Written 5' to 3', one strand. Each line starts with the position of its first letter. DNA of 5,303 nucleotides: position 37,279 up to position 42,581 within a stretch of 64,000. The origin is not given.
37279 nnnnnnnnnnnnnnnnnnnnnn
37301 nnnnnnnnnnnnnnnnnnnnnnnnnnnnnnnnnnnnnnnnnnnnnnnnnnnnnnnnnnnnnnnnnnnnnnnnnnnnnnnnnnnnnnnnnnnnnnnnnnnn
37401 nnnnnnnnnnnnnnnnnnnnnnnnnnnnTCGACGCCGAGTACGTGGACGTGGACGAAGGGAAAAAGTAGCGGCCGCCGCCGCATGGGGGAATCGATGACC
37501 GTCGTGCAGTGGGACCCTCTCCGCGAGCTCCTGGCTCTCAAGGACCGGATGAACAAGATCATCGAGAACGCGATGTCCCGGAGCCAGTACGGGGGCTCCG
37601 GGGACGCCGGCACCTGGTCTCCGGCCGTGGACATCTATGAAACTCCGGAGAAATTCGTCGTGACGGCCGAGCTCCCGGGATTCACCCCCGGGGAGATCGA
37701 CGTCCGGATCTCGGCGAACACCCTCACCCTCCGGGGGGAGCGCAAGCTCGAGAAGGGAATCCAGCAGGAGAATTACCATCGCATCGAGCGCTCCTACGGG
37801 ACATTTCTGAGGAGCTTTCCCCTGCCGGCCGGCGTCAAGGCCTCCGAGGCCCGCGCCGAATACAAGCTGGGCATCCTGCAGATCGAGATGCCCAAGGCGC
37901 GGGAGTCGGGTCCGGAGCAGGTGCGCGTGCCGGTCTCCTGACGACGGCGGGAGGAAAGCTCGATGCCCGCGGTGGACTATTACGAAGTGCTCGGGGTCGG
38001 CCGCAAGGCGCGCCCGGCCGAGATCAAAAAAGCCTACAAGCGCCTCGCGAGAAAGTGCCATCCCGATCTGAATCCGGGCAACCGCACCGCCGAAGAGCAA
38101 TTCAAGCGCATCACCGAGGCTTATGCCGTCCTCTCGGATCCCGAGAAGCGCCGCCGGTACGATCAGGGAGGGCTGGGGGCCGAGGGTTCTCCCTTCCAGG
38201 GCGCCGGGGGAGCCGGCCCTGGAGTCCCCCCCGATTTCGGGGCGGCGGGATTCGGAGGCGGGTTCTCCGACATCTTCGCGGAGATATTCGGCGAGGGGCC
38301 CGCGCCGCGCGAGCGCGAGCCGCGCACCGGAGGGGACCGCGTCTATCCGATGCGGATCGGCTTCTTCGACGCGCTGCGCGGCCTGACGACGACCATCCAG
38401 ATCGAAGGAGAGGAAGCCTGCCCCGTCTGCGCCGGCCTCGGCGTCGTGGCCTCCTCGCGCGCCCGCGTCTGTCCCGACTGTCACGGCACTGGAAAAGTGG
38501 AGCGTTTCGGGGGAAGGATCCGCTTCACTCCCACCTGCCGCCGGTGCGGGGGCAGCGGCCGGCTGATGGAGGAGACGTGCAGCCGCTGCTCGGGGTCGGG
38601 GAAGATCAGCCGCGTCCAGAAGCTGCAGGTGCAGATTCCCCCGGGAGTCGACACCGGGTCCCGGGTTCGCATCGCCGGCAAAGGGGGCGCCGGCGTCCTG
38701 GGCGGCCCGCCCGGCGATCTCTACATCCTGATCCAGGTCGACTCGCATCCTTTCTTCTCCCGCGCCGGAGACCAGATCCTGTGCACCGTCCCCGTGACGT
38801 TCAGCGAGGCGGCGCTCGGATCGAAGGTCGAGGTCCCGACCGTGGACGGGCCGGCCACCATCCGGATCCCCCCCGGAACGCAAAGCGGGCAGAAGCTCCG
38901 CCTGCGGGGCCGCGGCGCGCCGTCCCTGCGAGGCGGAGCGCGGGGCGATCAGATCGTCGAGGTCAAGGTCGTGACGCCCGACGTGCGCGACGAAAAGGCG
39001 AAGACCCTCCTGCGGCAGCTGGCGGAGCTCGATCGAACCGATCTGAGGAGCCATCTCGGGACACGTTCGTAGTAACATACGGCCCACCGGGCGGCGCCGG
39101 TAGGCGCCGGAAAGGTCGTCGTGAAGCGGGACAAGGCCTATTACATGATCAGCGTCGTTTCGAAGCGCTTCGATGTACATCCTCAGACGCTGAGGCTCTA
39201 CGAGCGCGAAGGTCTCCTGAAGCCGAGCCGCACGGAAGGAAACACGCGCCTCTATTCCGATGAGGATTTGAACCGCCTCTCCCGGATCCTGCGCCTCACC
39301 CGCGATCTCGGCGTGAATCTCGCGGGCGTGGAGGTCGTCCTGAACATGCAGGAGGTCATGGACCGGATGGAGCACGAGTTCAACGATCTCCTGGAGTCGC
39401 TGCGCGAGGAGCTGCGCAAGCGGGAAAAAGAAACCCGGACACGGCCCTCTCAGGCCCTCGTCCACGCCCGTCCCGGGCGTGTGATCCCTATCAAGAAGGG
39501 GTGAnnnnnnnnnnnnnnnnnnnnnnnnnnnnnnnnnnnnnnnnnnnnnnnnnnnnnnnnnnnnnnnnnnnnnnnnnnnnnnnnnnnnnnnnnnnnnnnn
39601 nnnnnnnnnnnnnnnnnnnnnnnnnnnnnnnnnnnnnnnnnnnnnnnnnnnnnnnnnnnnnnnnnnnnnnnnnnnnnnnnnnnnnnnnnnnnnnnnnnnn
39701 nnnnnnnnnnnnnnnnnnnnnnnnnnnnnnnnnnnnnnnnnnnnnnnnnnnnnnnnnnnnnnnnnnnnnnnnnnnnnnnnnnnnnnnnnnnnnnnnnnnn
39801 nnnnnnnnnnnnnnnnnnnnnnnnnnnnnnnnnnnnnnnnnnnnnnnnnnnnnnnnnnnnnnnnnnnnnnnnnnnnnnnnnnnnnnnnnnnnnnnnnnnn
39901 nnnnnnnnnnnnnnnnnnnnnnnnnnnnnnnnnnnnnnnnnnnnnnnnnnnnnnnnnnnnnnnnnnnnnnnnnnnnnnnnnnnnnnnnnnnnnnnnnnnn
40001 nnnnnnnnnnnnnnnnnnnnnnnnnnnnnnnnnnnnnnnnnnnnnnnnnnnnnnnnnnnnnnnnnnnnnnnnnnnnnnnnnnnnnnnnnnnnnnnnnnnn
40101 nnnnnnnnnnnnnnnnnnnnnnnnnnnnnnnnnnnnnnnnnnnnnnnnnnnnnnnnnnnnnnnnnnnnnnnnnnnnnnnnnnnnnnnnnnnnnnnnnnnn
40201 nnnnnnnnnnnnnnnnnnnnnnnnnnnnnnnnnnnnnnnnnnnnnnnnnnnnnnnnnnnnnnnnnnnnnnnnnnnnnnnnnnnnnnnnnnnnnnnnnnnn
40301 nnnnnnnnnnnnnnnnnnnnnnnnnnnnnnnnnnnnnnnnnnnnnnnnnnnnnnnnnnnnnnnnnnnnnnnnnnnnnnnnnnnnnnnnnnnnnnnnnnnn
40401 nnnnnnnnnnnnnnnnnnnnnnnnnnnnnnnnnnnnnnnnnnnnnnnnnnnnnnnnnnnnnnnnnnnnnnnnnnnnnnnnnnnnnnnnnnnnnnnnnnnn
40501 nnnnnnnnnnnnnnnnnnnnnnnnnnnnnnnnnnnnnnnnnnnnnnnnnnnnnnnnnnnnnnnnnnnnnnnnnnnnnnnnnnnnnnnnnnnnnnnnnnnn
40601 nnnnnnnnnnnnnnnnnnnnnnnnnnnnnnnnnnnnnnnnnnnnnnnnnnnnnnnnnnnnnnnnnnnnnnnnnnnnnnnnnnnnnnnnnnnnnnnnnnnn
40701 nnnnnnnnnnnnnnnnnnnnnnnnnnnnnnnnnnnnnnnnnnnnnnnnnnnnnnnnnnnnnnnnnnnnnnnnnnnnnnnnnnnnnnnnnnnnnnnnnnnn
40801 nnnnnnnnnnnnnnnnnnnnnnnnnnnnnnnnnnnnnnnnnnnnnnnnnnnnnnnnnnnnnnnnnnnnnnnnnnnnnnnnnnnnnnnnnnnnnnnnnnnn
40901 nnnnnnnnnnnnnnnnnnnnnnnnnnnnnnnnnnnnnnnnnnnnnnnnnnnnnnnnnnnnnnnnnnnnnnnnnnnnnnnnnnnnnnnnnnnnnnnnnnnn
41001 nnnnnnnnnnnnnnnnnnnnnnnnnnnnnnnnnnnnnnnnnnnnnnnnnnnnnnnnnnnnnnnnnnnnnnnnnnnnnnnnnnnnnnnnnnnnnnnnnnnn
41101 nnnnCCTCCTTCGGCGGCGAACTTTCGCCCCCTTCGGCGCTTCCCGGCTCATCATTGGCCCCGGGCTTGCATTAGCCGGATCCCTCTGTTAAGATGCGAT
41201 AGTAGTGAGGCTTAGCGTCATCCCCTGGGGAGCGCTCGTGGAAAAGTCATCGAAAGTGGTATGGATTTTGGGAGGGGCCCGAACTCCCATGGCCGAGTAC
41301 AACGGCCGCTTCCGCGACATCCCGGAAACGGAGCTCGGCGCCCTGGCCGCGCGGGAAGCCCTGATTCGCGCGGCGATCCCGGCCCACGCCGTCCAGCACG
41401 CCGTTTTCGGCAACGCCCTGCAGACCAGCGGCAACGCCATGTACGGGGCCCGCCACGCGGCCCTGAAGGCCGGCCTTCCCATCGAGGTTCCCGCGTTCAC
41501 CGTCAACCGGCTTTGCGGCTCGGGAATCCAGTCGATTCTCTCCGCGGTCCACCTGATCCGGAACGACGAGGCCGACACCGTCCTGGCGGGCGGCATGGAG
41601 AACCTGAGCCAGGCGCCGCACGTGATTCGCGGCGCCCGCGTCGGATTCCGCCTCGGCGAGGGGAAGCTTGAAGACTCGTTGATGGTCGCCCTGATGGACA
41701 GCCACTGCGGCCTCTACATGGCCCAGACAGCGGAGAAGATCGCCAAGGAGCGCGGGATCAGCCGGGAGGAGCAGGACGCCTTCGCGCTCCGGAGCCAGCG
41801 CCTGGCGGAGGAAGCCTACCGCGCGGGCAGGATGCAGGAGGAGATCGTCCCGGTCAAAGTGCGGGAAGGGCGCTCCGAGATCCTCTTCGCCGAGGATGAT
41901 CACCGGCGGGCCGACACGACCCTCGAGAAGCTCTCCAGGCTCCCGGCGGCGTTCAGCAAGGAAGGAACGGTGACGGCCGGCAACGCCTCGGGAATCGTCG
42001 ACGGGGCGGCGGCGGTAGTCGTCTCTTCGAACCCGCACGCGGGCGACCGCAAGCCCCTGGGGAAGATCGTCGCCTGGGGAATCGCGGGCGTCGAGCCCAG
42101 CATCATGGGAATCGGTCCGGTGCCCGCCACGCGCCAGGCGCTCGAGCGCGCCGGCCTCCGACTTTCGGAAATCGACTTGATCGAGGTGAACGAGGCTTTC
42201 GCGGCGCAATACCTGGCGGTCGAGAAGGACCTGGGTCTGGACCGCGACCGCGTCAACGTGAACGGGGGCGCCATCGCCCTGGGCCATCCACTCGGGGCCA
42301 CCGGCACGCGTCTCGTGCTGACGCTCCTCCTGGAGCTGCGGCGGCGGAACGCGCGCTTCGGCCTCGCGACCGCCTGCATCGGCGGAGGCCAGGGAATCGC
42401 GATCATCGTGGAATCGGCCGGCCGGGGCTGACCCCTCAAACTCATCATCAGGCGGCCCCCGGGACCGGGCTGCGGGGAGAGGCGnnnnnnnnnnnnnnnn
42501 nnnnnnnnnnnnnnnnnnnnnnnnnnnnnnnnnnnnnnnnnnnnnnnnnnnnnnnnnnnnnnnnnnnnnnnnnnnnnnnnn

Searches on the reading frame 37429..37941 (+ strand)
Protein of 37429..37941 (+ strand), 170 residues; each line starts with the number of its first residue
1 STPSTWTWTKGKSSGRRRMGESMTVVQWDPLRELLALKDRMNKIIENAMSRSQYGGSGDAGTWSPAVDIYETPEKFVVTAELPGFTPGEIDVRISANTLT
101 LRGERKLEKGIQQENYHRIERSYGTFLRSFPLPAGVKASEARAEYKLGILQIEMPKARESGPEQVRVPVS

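Call 71: search_protein_families(library=pfam, proteins=[window:37429-37941:+], max_evalue=0.00001)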
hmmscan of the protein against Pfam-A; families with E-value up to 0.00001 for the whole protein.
window:37429-37941:+ (170 aa): 1 family
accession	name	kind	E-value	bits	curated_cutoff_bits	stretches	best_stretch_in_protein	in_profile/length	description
PF00011.27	HSP20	-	1.4e-19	70.5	20.8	1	68-167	1-99/102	Hsp20/alpha crystallin family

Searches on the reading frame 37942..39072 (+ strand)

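Call 71: search_protein_families(library=pfam, proteins=[window:37942-39072:+], max_evalue=0.00001)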
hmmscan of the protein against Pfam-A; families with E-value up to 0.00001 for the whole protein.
window:37942-39072:+ (376 aa): 3 families
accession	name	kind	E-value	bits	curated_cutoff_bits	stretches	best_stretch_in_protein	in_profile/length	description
PF01556.23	DnaJ_C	-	1.4e-46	158.8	26.6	1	135-346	3-152/152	DnaJ C terminal domain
PF00226.36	DnaJ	-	2.1e-27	95.4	27.8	1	12-74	1-63/63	DnaJ domain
PF00684.25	DnaJ_CXXCXGXG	-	3.2e-10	40.5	32.7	1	160-220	1-65/65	DnaJ central domain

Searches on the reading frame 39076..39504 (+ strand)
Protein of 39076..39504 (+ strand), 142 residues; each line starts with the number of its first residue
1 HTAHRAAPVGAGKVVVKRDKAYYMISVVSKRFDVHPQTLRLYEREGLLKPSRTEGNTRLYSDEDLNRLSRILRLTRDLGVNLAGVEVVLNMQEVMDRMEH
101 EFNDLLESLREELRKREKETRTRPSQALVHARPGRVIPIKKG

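Call 71: search_protein_families(library=pfam, proteins=[window:39076-39504:+], max_evalue=0.00001)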
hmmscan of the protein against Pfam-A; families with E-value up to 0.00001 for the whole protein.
window:39076-39504:+ (142 aa): 3 families
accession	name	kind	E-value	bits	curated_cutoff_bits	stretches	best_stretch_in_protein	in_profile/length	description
PF13411.12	MerR_1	-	1.7e-18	66.9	21.6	1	23-90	1-67/69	MerR HTH family regulatory protein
PF00376.29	MerR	-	1.8e-13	50.5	28.2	1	25-60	2-38/38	MerR family regulatory protein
PF13591.12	MerR_2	-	2.7e-13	49.9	29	1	25-105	3-82/84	MerR HTH family regulatory protein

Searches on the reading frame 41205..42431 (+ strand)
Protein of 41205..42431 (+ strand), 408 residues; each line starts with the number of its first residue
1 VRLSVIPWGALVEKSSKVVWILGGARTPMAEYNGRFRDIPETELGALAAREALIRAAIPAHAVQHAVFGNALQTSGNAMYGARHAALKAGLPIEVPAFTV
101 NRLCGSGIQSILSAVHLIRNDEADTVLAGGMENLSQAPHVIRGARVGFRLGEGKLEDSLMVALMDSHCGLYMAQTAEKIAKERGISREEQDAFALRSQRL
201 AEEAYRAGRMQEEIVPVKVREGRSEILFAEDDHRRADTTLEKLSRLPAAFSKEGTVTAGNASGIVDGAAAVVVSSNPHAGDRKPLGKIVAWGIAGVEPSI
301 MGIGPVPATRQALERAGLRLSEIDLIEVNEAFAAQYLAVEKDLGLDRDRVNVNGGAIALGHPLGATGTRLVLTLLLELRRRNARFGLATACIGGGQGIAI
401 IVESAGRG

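Call 7: search_protein_families(library=pfam, proteins=[window:41205-42431:+])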
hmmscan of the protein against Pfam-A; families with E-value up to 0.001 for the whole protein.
window:41205-42431:+ (408 aa): 4 families
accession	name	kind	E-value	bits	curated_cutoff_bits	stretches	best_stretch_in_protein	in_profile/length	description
PF00108.29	Thiolase_N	-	4.4e-79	266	26.4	1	19-275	1-258/260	Thiolase, N-terminal domain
PF02803.24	Thiolase_C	-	3.6e-51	172.4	27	1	283-403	2-122/123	Thiolase, C-terminal domain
PF22691.2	Thiolase_C_1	-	4.1e-05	23.8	28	0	308-345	23-60/144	Thiolase C-terminal domain-like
PF00109.32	ketoacyl-synt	-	0.00076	19.6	20.8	0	93-136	163-206/252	Beta-ketoacyl synthase, N-terminal domain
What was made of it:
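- Checked: Thiolase, hbd and crt lie at 41205..44183 (call 7).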
